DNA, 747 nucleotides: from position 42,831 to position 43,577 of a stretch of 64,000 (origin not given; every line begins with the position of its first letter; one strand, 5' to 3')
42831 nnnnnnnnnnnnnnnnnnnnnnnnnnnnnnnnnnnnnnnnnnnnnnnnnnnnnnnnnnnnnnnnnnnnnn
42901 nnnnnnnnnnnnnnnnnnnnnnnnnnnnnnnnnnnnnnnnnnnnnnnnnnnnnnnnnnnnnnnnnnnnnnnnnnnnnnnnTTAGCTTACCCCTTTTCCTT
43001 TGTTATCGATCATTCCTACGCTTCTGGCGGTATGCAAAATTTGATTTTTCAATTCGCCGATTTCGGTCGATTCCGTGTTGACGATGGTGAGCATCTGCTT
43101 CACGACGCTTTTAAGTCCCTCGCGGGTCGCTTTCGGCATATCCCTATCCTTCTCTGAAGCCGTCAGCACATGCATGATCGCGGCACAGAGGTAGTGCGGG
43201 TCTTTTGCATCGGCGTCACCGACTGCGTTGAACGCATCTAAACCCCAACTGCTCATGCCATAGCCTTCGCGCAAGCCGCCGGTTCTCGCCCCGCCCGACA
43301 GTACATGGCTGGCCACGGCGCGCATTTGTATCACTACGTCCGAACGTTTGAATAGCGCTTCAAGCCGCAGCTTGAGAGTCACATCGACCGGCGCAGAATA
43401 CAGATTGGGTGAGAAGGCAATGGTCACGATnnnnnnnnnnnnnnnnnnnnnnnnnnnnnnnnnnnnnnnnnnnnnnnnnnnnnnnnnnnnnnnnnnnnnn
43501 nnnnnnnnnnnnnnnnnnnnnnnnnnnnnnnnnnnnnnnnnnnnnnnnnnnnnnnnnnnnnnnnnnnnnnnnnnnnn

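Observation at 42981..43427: Unknown 148-codon ORF wedged inside the petA-petB-petC (cytochrome bc1) operon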

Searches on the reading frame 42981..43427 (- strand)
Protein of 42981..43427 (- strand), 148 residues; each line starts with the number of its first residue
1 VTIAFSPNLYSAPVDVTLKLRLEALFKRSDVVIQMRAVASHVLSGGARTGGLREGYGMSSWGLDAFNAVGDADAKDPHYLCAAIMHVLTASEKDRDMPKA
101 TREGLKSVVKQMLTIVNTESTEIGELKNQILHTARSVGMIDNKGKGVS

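Call 3: search_protein_families(library=pfam, proteins=[window:42981-43427:-], max_evalue=1)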
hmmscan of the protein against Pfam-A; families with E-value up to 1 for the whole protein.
window:42981-43427:- (148 aa): 0 families

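Call 5: find_homologous_proteins(query=window:42981-43427:-, max_evalue=0.001)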
Query window:42981-43427:- (148 aa): 1 proteins with E <= 0.001 among 26 candidates.
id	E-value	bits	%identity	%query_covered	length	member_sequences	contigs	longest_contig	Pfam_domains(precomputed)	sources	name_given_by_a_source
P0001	5.1e-90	316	100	100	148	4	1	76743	-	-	-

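Call 6: search_protein_families(library=ncbifam, proteins=[window:42981-43427:-], max_evalue=10)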
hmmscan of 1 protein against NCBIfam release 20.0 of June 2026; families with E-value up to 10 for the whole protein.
window:42981-43427:- (148 aa): 0 families

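Call 11: find_encoding_contigs(protein=window:42981-43427:-, flank=6000, max_places=10)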
Protein window:42981-43427:- (148 aa): 1 contig read that carries it; 1 place shown.
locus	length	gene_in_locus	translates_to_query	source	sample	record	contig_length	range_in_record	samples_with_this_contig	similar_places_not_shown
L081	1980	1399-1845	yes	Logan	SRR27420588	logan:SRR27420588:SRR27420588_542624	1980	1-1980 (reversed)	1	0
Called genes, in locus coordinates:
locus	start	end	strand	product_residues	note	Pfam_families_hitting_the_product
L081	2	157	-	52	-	?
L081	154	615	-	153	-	PF00588:SpoU_methylase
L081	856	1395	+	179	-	PF10399:UCR_Fe-S_N, PF00355:Rieske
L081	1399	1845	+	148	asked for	-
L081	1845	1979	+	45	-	?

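Call 14: search_protein_representatives(protein=window:42981-43427:-)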
Query: 148 residues. Proteins with E-value up to 0.001 (for the whole library): 10; up to 1e-10: 6; up to 1e-30: 1. The best 10 are listed.
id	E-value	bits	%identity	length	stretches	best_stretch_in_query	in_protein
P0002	1.2e-41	158.0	59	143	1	1-146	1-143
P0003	7.8e-20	87.4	37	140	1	1-145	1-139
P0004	4.0e-16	75.4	37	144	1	3-143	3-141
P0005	2.8e-13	66.2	32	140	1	2-140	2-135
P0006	2.7e-12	62.9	35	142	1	2-144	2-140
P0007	3.1e-11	59.5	31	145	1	2-145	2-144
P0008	1.3e-09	54.3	30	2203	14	79-125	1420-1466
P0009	1.4e-06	44.5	33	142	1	2-135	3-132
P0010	5.9e-06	42.4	37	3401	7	44-80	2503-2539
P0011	2.0e-05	40.7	29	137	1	2-117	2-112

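Call 18: find_homologous_proteins(query=A1, max_evalue=0.001)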
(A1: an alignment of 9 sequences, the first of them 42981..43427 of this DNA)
Query A1 (9 sequences) (148 aa, profile of the alignment): 5 proteins with E <= 0.001 among 1668 candidates.
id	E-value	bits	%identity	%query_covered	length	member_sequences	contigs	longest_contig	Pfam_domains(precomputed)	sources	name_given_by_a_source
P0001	1.4e-51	192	100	100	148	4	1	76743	-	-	-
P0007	1.0e-49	186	29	98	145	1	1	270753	-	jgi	jgi:hypothetical protein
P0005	7.2e-49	183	32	94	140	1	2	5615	-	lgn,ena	-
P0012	1.2e-46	176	34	98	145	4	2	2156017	-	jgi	jgi:hypothetical protein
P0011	4.6e-43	164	27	99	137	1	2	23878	-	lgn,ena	-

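Call 20: find_encoding_contigs(protein=P0007, flank=6000, max_places=4)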
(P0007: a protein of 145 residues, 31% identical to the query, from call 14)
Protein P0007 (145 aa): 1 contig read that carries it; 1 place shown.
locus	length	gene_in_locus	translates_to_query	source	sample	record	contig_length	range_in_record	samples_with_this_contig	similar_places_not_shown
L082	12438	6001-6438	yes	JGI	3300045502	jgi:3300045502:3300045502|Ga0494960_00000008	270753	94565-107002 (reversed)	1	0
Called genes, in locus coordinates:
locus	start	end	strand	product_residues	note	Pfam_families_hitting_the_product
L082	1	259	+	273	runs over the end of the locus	PF02348:CTP_transf_3, PF12804:NTP_transf_3, PF02348:CTP_transf_3 (weak)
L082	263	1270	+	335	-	PF00294:PfkB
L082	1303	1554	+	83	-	-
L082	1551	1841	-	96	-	-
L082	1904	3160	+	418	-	PF13000:Acatn, PF07690:MFS_1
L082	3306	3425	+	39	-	PF08085:Entericidin (weak)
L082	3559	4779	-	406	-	PF01218:Coprogen_oxidas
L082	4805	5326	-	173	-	PF00588:SpoU_methylase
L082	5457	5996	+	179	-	PF10399:UCR_Fe-S_N, PF00355:Rieske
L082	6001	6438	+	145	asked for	-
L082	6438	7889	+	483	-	PF00033:Cytochrome_B, PF13631:Cytochrom_B_N_2, PF00032:Cytochrom_B_C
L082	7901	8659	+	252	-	PF02167:Cytochrom_C1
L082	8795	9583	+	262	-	PF02673:BacA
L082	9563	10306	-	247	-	PF06912:DUF1275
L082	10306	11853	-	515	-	PF03023:MurJ, PF01554:MatE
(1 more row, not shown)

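Call 21: find_encoding_contigs(protein=P0012, flank=6000, max_places=4)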
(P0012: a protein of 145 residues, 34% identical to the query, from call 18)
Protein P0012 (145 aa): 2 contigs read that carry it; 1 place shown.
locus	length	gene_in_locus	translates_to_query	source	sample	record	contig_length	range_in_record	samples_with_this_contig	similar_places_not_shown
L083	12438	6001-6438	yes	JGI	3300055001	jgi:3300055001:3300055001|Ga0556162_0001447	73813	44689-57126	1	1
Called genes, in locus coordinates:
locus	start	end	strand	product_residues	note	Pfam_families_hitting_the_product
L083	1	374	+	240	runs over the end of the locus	PF02348:CTP_transf_3, PF12804:NTP_transf_3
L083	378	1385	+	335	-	PF00294:PfkB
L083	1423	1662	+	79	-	-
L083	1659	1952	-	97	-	-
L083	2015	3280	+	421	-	PF13000:Acatn, PF07690:MFS_1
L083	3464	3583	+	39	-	PF08085:Entericidin (weak)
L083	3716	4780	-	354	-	PF01218:Coprogen_oxidas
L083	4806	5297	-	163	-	PF00588:SpoU_methylase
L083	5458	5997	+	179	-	PF10399:UCR_Fe-S_N, PF00355:Rieske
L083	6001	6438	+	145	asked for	-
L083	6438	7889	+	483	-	PF00033:Cytochrome_B, PF13631:Cytochrom_B_N_2, PF00032:Cytochrom_B_C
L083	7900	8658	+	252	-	PF02167:Cytochrom_C1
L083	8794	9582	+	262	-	PF02673:BacA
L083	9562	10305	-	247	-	PF06912:DUF1275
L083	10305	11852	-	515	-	PF03023:MurJ, PF01554:MatE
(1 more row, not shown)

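Call 22: find_encoding_contigs(protein=P0011, flank=6000, max_places=4)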
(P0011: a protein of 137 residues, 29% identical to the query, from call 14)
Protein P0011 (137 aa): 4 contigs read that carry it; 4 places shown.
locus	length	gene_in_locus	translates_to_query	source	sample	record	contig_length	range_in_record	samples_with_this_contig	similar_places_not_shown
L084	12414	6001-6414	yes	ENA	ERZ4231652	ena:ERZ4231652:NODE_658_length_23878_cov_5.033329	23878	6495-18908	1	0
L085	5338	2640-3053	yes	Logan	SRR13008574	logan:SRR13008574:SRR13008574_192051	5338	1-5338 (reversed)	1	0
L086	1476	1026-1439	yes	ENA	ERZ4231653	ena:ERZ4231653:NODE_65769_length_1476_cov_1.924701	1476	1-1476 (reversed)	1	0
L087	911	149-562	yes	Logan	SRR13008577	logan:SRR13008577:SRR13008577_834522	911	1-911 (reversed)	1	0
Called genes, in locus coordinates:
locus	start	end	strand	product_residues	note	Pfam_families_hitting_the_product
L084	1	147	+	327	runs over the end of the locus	PF00294:PfkB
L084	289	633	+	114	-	PF01042:Ribonuc_L-PSP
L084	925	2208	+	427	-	PF07690:MFS_1, PF13000:Acatn, PF13347:MFS_2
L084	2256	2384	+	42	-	PF08085:Entericidin (weak)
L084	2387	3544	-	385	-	PF01218:Coprogen_oxidas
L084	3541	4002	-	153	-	PF00588:SpoU_methylase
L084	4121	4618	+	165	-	-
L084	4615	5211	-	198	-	PF01471:PG_binding_1 (weak)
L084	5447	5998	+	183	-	PF10399:UCR_Fe-S_N, PF00355:Rieske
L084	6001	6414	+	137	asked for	-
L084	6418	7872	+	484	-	PF00033:Cytochrome_B, PF13631:Cytochrom_B_N_2, PF00032:Cytochrom_B_C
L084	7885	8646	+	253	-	PF02167:Cytochrom_C1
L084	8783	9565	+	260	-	PF02673:BacA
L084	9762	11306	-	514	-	PF03023:MurJ, PF13440:Polysacc_synt_3 (weak), PF01554:MatE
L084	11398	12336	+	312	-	PF06574:FAD_syn, PF01687:Flavokinase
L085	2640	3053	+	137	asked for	-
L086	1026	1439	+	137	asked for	-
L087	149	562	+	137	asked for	-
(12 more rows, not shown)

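Call 23: find_encoding_contigs(protein=P0005, flank=6000, max_places=4)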
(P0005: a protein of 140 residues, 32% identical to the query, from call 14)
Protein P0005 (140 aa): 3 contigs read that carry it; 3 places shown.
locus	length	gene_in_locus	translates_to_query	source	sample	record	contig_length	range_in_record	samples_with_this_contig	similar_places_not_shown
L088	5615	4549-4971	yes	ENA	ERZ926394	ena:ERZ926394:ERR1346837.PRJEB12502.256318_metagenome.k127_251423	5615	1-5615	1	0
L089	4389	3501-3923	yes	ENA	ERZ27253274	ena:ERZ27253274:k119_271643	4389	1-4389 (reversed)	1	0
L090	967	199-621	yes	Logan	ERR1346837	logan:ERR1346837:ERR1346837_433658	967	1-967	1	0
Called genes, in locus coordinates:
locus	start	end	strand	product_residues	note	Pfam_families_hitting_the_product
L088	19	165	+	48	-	-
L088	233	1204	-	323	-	PF01218:Coprogen_oxidas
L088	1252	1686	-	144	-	-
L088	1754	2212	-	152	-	PF00588:SpoU_methylase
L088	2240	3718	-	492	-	-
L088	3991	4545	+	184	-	PF10399:UCR_Fe-S_N, PF00355:Rieske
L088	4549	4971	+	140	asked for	-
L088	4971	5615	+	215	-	?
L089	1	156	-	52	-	?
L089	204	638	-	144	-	-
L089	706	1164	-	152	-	PF00588:SpoU_methylase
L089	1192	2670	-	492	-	-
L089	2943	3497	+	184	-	PF10399:UCR_Fe-S_N, PF00355:Rieske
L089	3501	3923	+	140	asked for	-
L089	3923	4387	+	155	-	?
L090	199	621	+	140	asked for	-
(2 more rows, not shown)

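Call 25: predict_structure(protein=window:42981-43427:-)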
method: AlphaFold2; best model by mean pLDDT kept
length: 148 residues; sequences in the alignment: 1
mean_pLDDT: 61.0   pTM: 0.56
mean pLDDT of the five models: 61.0, 54.7, 47.2, 45.7, 43.1
residues with pLDDT >= 90: 0; 70-90: 32; 50-70: 95; < 50: 21
segments of 3 or more residues with pLDDT < 50: 1-9, 47-51, 146-148
pLDDT, mean of each block of 10 residues (from residue 1): 41 62 73 70 53 51 57 56 64 67 73 69 60 64 52
secondary structure, 60 per line:
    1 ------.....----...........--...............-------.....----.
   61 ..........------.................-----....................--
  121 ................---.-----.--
elements in order: H7-11 H16-26 H29-43 H51-55 H60-70 H77-93 H99-118 H121-136

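Call 31: predict_structure(alignment_id=A2)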
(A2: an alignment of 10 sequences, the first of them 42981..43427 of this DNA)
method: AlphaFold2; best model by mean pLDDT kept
length: 148 residues; sequences in the alignment: 10
mean_pLDDT: 86.2   pTM: 0.84
mean pLDDT of the five models: 86.2, 84.0, 81.8, 80.5, 79.8
residues with pLDDT >= 90: 94; 70-90: 31; 50-70: 15; < 50: 8
segments of 3 or more residues with pLDDT < 50: 143-148
pLDDT, mean of each block of 10 residues (from residue 1): 85 93 94 93 65 84 78 80 96 94 97 93 93 93 47
secondary structure, 60 per line:
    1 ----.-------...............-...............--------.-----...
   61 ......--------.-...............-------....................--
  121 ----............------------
elements in order: H13-27 H29-42 H58-66 H77-91 H99-118 H125-136

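Call 35: fold_search(model_id=the predicted structure, library=pdb)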
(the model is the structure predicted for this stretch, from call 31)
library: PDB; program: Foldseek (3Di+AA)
matches with E <= 10: 302; with E <= 0.001: 0
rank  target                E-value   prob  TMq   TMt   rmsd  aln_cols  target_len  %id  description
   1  5jv2                  8.9e-01  0.21  0.30  0.15  12.8       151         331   10  Crystal structure of human FPPS in complex with an allosteric inhibitor MIT-01-055 (released 2017-03-15)
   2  5jv1                  1.1e+00  0.18  0.30  0.15  13.2       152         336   10  Crystal structure of human FPPS in complex with an allosteric inhibitor CL-08-066 (released 2017-03-15)
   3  5n77_A                1.3e+00  0.14  0.27  0.17  18.9       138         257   11  Crystal structure of the cytosolic domain of the CorA magnesium channel from Escherichia coli in complex with magnesiu (released 2017-07-12)
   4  7sq5                  1.3e+00  0.11  0.24  0.25  15.0       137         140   15  Designed trefoil knot protein, variant 3 (released 2022-11-09)
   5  4kpj                  1.3e+00  0.14  0.29  0.15  13.4       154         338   10  Crystal Structure of Farnesyl Pyrophosphate Synthase (Y204A) Mutant complexed with Mg, Pamidronate (released 2014-04-30)
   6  4f62_B                1.4e+00  0.14  0.27  0.18  12.7       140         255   11  Crystal structure of a putative farnesyl-diphosphate synthase from Marinomonas sp. MED121 (Target EFI-501980) (released 2012-06-13)
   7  4q23                  1.4e+00  0.13  0.29  0.14  14.2       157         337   10  The role of threonine 201 and tyrosine 204 in the human farnesyl pyrophosphate synthase catalytic mechanism and the mode (released 2015-03-18)
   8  5n77_E                1.6e+00  0.14  0.27  0.17  18.4       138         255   11  Crystal structure of the cytosolic domain of the CorA magnesium channel from Escherichia coli in complex with magnesiu (released 2017-07-12)
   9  7wgq_A                1.6e+00  0.08  0.23  0.14  14.6       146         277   16  X-ray structure of human PPAR gamma ligand binding domain-pemafibrate co-crystals obtained by co-crystallization (released 2022-05-25)
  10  4xqs                  1.7e+00  0.13  0.28  0.14  13.8       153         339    9  Crystal structure of human FPPS in complex with one magnesium ion (released 2016-01-20)
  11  3rye                  1.7e+00  0.13  0.28  0.14  13.6       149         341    9  Human FDPS Synthase in Complex with a N-Methyl Pyridinum Bisphosphonate (released 2011-06-01)
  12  9cy2                  1.7e+00  0.12  0.28  0.14  13.7       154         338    9  Crystal structure of human farnesyl pyrophosphate synthase in complex with a cryptic pocket ligand, JDS05120 (released 2025-10-29)
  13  6s4n_C                1.7e+00  0.09  0.24  0.18  12.5       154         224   11  LXRbeta ligand binding domain in comlpex with small molecule inhibitors (released 2019-11-27)
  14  2f8c                  1.8e+00  0.13  0.29  0.15  13.2       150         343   10  Crystal structure of FPPS in complex with Zoledronate (released 2006-02-28)
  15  7wgp_A                1.8e+00  0.08  0.23  0.14  14.6       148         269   14  X-ray structure of human PPAR gamma ligand binding domain-fenofibric acid co-crystals obtained by co-crystallization (released 2022-05-25)
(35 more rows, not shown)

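Call 38: search_solved_structures(query=A2, max_evalue=10)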
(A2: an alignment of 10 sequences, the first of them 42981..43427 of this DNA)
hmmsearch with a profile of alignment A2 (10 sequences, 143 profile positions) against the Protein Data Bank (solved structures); distinct sequences matched with E-value up to 10: 5.
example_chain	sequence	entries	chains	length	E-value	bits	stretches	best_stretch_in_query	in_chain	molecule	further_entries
7rdr_A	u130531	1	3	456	5.1e-18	68.4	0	91-129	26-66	Circular tendon repeat protein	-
8g8i_A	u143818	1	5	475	0.0014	21.5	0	24-48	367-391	C3HR3_9r_shift4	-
2jdj_A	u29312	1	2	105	0.52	13.2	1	71-116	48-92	REDY-LIKE PROTEIN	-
8eoz_B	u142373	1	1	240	0.87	12.5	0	21-45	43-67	C3HR3_4r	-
5aj3_F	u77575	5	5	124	1.3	11.9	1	10-54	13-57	MITORIBOSOMAL PROTEIN BS6M, MRPS6 | Mitochondrial ribosomal protein S6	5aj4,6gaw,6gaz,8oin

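Call 42: find_encoding_contigs(protein=P0002, flank=5000, max_places=3)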
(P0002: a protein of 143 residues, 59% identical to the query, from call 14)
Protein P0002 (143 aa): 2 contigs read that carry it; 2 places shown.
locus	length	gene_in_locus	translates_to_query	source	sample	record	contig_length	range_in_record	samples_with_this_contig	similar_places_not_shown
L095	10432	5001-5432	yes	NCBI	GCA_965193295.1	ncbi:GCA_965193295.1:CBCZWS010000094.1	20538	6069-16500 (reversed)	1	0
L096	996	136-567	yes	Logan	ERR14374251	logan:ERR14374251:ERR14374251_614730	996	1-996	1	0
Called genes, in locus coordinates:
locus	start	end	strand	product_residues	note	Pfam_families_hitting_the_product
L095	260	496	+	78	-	-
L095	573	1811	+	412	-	PF07690:MFS_1, PF13000:Acatn, PF07690:MFS_1 (weak)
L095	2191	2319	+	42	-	-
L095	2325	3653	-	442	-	PF01218:Coprogen_oxidas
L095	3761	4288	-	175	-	PF00588:SpoU_methylase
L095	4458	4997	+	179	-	PF10399:UCR_Fe-S_N, PF00355:Rieske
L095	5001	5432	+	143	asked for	-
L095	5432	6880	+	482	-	PF00033:Cytochrome_B, PF13631:Cytochrom_B_N_2, PF00032:Cytochrom_B_C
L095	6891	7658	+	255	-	PF02167:Cytochrom_C1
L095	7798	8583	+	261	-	PF02673:BacA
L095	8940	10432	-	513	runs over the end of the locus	PF13440:Polysacc_synt_3 (faint), PF03023:MurJ, PF01554:MatE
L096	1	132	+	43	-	?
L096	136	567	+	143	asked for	-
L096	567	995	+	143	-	?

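Call 43: find_encoding_contigs(protein=P0003, flank=5000, max_places=3)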
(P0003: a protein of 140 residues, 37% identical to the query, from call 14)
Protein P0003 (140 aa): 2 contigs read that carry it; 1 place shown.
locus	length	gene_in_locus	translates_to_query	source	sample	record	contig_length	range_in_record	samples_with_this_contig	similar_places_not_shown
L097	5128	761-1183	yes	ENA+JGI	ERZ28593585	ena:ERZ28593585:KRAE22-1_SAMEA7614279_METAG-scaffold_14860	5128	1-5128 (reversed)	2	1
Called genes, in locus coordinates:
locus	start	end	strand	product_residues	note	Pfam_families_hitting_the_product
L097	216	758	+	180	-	PF10399:UCR_Fe-S_N, PF00355:Rieske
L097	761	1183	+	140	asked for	-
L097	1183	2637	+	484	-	PF00033:Cytochrome_B, PF13631:Cytochrom_B_N_2, PF00032:Cytochrom_B_C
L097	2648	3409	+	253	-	PF02167:Cytochrom_C1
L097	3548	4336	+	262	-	PF02673:BacA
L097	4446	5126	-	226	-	?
